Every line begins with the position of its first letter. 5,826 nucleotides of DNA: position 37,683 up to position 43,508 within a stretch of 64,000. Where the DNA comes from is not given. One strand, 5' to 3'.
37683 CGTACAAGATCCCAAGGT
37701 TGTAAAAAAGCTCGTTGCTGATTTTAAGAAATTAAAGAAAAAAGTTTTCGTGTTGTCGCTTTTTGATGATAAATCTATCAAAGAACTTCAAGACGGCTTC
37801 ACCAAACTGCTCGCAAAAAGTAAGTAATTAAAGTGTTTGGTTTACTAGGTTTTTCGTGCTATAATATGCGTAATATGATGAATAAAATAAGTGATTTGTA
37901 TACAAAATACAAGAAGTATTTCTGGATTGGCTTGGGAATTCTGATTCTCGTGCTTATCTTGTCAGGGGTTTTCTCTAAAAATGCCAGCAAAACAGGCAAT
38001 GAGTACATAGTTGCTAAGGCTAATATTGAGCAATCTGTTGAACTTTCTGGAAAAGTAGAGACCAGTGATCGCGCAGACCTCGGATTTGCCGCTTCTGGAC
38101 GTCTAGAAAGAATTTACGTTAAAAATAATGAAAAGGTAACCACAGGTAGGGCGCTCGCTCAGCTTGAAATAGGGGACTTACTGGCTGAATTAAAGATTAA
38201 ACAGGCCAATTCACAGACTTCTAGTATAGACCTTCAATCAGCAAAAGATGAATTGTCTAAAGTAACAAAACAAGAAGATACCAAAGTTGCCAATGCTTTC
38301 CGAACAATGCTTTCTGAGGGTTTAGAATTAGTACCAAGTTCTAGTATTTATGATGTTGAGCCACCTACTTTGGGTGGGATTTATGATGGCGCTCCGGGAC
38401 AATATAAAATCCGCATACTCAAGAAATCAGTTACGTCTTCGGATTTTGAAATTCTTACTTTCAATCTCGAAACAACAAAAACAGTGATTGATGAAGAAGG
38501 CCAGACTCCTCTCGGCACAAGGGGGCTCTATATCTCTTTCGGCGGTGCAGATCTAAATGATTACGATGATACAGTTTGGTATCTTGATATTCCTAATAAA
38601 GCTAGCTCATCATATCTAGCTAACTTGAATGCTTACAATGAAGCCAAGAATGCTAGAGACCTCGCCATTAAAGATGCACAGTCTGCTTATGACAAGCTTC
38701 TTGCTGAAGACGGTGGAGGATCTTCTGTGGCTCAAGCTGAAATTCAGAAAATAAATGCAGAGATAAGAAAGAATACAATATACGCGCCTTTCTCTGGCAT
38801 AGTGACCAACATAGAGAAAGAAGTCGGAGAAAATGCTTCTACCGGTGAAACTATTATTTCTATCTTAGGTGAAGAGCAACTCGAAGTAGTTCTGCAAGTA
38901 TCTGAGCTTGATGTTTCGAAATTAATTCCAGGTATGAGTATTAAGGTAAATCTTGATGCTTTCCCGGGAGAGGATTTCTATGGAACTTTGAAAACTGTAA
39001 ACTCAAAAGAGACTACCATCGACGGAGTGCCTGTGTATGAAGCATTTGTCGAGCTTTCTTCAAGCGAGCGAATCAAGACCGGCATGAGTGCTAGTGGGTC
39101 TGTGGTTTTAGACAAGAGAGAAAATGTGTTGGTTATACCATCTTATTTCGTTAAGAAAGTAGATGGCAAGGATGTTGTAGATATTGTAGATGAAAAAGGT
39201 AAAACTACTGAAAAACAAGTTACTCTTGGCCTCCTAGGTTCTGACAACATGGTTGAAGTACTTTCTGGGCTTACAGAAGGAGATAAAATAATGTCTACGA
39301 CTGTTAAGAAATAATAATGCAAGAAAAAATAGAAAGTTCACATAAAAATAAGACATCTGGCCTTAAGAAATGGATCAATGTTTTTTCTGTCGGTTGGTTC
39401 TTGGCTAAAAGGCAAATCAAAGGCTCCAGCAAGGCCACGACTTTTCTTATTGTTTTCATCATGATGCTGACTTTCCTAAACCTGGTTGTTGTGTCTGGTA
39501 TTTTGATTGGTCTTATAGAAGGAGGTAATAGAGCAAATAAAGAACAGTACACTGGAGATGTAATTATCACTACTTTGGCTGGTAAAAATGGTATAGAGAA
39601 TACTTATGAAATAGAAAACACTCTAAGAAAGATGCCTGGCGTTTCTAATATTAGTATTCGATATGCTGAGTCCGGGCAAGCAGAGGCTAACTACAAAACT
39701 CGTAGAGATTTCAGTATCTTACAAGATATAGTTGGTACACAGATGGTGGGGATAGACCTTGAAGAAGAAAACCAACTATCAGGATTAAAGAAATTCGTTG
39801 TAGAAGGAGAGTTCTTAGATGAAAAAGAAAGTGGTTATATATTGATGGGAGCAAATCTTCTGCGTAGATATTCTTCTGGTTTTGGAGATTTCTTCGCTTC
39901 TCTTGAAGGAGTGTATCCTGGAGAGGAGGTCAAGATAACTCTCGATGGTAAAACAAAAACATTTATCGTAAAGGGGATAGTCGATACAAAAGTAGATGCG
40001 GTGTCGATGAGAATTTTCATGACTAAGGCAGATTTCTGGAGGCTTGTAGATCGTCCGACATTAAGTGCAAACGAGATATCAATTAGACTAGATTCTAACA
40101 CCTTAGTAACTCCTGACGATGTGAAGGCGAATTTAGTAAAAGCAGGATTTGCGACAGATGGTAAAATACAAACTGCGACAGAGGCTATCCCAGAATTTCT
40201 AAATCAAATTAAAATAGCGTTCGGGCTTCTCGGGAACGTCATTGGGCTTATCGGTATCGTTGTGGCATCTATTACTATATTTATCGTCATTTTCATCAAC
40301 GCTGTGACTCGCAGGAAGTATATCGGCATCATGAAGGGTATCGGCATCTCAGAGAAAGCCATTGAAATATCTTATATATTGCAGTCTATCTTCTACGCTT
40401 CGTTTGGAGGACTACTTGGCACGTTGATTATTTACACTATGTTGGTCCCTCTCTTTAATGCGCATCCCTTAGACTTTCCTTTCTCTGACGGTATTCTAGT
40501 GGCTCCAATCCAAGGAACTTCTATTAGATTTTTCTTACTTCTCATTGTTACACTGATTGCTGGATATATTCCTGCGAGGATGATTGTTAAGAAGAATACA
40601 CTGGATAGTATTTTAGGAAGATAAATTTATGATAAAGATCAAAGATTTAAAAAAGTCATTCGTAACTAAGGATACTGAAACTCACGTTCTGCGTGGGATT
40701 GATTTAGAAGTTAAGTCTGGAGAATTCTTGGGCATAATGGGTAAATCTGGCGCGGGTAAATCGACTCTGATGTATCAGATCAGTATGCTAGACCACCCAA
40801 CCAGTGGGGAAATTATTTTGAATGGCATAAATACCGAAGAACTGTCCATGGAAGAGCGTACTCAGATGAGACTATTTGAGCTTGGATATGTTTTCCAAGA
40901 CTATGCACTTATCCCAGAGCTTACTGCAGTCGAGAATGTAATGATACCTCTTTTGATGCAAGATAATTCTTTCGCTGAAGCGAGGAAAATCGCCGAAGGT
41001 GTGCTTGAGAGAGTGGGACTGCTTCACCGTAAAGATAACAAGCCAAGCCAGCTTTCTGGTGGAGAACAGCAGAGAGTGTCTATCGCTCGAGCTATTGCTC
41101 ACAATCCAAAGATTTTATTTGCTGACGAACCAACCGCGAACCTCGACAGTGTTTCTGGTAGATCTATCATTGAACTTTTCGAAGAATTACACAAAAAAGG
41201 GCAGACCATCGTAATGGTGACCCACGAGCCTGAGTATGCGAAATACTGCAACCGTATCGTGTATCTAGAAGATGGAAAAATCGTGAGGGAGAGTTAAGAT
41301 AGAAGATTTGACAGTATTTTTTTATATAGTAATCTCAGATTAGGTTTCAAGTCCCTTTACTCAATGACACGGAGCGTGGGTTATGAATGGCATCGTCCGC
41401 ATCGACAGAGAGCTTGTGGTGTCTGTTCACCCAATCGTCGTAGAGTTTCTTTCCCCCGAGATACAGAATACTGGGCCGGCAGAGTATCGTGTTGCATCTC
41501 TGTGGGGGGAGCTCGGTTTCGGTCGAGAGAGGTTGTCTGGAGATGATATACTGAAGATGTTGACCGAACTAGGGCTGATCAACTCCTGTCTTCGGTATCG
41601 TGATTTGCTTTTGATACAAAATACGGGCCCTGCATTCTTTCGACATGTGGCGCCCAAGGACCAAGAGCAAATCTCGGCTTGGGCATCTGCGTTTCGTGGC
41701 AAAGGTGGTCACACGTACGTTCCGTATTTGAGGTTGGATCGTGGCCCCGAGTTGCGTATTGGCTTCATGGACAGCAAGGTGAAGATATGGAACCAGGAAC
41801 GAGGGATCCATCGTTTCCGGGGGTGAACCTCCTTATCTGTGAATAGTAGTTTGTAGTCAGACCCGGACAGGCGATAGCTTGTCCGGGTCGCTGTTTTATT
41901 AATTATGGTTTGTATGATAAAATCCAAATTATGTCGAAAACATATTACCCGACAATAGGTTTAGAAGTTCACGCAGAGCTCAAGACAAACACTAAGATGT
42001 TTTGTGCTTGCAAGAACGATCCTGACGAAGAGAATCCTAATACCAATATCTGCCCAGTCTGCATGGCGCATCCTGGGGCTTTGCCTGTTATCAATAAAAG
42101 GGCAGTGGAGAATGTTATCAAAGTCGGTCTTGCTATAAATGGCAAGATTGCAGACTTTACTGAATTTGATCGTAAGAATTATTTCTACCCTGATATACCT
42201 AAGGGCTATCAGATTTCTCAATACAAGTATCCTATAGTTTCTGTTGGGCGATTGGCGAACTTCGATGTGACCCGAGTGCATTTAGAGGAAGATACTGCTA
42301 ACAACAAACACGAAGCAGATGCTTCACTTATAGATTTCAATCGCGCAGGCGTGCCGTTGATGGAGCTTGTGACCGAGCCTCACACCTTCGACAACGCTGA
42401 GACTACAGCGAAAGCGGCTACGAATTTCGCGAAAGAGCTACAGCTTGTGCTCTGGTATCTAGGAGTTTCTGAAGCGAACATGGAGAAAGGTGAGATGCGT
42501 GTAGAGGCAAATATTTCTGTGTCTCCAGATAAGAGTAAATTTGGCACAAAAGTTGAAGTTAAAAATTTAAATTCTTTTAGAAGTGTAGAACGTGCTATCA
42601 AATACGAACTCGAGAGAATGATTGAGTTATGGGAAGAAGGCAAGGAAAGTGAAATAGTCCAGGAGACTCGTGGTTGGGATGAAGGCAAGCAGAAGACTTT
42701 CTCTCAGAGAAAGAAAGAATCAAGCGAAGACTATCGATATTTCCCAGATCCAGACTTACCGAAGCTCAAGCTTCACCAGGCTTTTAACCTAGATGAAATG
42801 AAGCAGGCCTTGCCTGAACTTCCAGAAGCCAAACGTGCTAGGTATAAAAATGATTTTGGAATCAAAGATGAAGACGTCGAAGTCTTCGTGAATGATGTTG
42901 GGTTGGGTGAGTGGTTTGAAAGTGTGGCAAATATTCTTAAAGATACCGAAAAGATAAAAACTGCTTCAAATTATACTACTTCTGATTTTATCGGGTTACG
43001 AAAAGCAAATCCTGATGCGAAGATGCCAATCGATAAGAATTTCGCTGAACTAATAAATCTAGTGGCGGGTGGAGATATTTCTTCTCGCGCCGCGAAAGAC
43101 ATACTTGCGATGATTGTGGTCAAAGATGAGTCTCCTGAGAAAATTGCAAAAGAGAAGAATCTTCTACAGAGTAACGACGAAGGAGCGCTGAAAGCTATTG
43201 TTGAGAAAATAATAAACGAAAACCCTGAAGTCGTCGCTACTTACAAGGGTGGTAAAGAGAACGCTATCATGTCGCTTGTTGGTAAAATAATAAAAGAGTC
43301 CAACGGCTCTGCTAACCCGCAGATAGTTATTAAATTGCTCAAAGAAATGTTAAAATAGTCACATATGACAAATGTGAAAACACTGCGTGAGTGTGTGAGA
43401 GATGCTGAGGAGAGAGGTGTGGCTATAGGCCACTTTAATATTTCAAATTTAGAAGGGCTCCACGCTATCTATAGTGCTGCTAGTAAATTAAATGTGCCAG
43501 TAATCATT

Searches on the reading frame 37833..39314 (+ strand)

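Call 58: search_protein_families(library=pfam, proteins=[window:37833-39314:+], max_evalue=0.00001)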
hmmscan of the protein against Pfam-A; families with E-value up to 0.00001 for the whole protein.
window:37833-39314:+ (493 aa): 2 families
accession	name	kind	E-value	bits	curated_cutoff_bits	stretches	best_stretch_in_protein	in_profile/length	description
PF16576.10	HlyD_D23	-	2.3e-17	63.4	30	1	256-390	58-185/214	Barrel-sandwich domain of CusB or HlyD membrane-fusion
PF13437.12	HlyD_3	-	4.6e-10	40.6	22.2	1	315-395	1-82/106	HlyD family secretion protein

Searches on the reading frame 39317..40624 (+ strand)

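Call 58: search_protein_families(library=pfam, proteins=[window:39317-40624:+], max_evalue=0.00001)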
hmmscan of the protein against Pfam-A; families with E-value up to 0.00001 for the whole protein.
window:39317-40624:+ (435 aa): 1 family
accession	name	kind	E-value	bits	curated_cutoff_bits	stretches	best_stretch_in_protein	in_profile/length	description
PF02687.27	FtsX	-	2.5e-10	40.9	25.5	1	308-427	2-119/120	FtsX-like permease C-terminal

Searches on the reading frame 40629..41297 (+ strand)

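Call 58: search_protein_families(library=pfam, proteins=[window:40629-41297:+], max_evalue=0.00001)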
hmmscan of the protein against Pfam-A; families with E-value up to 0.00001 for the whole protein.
window:40629-41297:+ (222 aa): 3 families
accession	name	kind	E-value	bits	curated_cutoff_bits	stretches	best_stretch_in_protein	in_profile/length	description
PF00005.33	ABC_tran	-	5.6e-36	124.6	25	1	21-170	1-137/137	ABC transporter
PF02463.25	SMC_N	-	8.3e-07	29.1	40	0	33-211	26-209/220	RecF/RecN/SMC N terminal domain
PF13304.12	AAA_21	-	6.9e-06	26.8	27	0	141-202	237-301/304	AAA domain, putative AbiEii toxin, Type IV TA system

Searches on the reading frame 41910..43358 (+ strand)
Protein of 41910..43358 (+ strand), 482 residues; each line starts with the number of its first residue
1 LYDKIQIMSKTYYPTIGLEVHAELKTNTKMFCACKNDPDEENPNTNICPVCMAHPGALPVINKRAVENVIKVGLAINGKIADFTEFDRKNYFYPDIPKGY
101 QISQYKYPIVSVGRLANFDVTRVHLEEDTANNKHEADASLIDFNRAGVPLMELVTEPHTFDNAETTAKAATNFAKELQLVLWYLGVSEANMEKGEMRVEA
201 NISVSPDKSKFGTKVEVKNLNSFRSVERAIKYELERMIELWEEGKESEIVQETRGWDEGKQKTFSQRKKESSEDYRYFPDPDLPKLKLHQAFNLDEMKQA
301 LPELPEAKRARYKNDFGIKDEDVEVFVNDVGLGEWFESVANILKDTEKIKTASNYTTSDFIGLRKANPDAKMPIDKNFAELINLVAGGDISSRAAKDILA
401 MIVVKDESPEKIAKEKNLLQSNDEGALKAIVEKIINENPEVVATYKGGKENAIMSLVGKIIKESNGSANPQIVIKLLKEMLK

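Call 58: search_protein_families(library=pfam, proteins=[window:41910-43358:+], max_evalue=0.00001)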
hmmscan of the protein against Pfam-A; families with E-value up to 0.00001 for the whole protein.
window:41910-43358:+ (482 aa): 2 families
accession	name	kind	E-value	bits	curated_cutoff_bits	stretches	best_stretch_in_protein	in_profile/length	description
PF02934.20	GatB_N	-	6.7e-104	347.4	23.4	1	15-291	2-274/277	GatB/GatE catalytic domain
PF02637.23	GatB_Yqey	-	2.7e-33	115.4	27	1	341-481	5-148/148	GatB domain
